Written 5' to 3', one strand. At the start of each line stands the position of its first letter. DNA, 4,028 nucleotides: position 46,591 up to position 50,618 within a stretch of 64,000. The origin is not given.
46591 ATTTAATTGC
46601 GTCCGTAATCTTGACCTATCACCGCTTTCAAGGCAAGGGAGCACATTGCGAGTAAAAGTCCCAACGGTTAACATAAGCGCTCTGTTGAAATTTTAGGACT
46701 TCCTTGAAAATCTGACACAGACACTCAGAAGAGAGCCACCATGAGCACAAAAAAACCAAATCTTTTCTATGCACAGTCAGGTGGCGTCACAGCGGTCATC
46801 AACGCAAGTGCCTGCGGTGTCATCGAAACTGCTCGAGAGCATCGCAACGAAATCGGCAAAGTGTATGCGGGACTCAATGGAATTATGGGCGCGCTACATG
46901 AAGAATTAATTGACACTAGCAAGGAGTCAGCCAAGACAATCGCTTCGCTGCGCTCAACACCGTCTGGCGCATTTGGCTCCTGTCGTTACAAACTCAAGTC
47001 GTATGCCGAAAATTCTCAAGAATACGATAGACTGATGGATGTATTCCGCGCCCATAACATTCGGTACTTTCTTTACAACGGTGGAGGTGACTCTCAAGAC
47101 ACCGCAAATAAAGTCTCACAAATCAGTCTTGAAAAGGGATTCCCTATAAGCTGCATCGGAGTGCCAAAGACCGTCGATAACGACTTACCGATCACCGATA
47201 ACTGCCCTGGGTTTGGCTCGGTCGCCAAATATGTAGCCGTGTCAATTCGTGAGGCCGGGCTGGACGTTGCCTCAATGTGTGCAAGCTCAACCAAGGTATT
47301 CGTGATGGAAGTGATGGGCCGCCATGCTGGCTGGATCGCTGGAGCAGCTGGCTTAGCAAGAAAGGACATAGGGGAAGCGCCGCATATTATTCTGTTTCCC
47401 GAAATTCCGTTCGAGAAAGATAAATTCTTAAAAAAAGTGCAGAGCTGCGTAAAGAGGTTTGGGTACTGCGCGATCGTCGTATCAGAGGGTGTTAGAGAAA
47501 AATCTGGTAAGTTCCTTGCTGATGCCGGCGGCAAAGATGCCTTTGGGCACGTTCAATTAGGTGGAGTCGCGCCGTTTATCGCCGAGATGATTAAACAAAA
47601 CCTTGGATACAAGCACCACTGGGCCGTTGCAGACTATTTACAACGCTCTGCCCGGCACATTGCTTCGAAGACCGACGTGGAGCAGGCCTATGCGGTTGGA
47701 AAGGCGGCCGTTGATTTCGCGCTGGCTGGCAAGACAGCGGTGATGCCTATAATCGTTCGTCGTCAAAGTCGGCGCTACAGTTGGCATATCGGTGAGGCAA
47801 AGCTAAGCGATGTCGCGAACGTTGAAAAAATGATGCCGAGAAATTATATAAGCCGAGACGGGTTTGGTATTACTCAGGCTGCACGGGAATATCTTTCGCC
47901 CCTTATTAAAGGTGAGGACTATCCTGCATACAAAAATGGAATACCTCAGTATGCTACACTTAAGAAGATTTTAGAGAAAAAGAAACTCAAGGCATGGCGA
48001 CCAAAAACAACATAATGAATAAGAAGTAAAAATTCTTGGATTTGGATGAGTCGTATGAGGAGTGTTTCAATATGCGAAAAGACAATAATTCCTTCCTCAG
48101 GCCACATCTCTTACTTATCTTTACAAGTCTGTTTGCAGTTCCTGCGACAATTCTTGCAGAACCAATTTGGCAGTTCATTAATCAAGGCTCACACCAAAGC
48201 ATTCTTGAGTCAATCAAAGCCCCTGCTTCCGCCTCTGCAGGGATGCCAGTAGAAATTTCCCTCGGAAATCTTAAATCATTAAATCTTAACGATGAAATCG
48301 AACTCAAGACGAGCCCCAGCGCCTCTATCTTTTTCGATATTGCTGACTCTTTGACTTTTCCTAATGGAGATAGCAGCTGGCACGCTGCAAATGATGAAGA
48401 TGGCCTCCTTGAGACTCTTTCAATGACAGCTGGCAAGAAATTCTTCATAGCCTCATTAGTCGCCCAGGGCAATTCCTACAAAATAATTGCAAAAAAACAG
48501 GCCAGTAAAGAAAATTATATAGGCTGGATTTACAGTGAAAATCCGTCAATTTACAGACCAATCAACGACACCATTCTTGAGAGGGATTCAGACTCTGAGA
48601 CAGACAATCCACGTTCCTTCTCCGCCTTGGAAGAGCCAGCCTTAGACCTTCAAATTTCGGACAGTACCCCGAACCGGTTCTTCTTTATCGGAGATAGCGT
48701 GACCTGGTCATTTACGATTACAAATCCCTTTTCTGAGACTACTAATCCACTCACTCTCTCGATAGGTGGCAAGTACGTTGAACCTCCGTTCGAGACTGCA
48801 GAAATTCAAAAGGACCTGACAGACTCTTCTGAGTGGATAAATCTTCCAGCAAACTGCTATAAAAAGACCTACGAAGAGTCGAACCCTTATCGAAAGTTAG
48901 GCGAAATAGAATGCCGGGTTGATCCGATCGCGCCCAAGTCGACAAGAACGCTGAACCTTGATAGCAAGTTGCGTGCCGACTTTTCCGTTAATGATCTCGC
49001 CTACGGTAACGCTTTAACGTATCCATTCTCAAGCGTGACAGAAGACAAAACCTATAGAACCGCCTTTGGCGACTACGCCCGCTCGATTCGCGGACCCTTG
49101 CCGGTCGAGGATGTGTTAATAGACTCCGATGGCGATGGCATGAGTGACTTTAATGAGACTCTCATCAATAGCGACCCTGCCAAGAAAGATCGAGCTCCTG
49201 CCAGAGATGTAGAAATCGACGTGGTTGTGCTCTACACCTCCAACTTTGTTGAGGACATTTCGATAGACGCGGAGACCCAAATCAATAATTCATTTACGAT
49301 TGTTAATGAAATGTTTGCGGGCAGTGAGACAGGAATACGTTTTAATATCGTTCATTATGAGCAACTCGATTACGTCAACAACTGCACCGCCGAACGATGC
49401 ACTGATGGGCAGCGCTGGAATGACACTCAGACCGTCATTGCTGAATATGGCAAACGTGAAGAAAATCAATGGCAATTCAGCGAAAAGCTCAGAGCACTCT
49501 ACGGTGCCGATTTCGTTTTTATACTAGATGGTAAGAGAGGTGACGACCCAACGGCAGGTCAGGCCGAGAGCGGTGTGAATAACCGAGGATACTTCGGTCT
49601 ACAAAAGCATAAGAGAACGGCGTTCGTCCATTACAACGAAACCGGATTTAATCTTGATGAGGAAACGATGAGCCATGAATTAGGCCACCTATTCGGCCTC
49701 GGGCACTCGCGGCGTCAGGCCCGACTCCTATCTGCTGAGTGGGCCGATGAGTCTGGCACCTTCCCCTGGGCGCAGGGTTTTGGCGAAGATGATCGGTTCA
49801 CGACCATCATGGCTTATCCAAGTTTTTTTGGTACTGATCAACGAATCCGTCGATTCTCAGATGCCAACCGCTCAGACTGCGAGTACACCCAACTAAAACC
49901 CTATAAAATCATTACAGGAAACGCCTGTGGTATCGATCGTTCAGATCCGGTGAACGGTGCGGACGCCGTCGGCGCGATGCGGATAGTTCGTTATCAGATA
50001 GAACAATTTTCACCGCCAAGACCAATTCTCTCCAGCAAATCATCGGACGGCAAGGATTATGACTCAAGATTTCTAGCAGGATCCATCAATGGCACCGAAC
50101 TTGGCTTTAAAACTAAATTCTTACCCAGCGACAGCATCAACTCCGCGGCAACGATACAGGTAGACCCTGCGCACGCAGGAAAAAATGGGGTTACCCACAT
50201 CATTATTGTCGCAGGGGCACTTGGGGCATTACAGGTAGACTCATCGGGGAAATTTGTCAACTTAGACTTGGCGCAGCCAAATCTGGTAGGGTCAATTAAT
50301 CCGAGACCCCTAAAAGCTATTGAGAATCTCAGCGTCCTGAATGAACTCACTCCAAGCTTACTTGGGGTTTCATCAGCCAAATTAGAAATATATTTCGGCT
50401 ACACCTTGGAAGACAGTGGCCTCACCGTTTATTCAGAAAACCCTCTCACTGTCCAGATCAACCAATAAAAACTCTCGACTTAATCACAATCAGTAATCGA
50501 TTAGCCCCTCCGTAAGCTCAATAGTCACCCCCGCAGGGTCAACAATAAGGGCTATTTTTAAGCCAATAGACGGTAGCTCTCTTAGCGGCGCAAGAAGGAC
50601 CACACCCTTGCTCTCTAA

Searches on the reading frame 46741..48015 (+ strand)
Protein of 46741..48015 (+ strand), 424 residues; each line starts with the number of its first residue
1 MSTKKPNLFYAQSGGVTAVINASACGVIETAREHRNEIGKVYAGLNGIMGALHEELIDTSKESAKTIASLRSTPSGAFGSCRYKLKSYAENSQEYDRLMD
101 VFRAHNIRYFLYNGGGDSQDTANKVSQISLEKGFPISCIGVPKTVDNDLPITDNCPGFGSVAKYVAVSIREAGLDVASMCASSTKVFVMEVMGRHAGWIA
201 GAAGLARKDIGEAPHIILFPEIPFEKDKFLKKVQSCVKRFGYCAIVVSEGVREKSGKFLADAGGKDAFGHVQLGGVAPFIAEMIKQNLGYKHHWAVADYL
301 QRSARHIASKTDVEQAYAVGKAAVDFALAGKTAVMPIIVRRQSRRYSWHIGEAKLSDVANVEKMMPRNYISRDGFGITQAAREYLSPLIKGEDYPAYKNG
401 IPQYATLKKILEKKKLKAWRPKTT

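Call 52: search_protein_families(library=pfam, proteins=[window:46741-48015:+], max_evalue=0.00001)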
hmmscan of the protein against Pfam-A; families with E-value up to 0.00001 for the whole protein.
window:46741-48015:+ (424 aa): 1 family
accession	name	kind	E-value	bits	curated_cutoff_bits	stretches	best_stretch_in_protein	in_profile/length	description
PF00365.25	PFK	-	1.1e-50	173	30.9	1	10-294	4-275/277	Phosphofructokinase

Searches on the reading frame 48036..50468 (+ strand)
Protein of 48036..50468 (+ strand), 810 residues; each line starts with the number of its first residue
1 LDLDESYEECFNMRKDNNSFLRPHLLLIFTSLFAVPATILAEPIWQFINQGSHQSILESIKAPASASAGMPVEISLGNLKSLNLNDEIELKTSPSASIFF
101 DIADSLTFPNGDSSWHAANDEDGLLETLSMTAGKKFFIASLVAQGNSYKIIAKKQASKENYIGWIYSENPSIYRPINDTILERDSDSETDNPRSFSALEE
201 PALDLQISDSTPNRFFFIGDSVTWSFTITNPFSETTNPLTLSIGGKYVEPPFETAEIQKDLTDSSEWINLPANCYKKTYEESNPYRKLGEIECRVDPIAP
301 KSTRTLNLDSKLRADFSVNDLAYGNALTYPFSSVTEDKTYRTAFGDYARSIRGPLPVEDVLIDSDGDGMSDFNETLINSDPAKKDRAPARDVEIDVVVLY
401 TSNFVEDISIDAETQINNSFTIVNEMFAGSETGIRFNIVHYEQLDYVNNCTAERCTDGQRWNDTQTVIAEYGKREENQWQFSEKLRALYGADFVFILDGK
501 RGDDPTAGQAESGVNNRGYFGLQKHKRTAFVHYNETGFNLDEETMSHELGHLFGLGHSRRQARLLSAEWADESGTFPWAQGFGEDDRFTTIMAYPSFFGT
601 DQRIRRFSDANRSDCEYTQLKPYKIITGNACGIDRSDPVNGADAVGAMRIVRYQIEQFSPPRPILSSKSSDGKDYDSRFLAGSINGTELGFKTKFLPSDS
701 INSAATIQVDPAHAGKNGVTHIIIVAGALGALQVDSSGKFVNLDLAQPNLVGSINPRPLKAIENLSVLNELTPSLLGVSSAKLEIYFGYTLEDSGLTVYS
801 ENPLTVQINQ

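Call 52: search_protein_families(library=pfam, proteins=[window:48036-50468:+], max_evalue=0.00001)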
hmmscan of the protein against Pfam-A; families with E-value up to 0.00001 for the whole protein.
window:48036-50468:+ (810 aa): 3 families
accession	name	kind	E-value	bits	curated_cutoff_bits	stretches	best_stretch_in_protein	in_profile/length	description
PF13688.12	Reprolysin_5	-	2.2e-11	44.8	27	1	393-608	4-196/196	Metallo-peptidase family M12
PF13582.12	Reprolysin_3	-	1.4e-09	39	22.4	1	414-558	2-123/123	Metallo-peptidase family M12B Reprolysin-like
PF13583.11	Reprolysin_4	-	2.3e-07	31.1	22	1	409-596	22-177/203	Metallo-peptidase family M12B Reprolysin-like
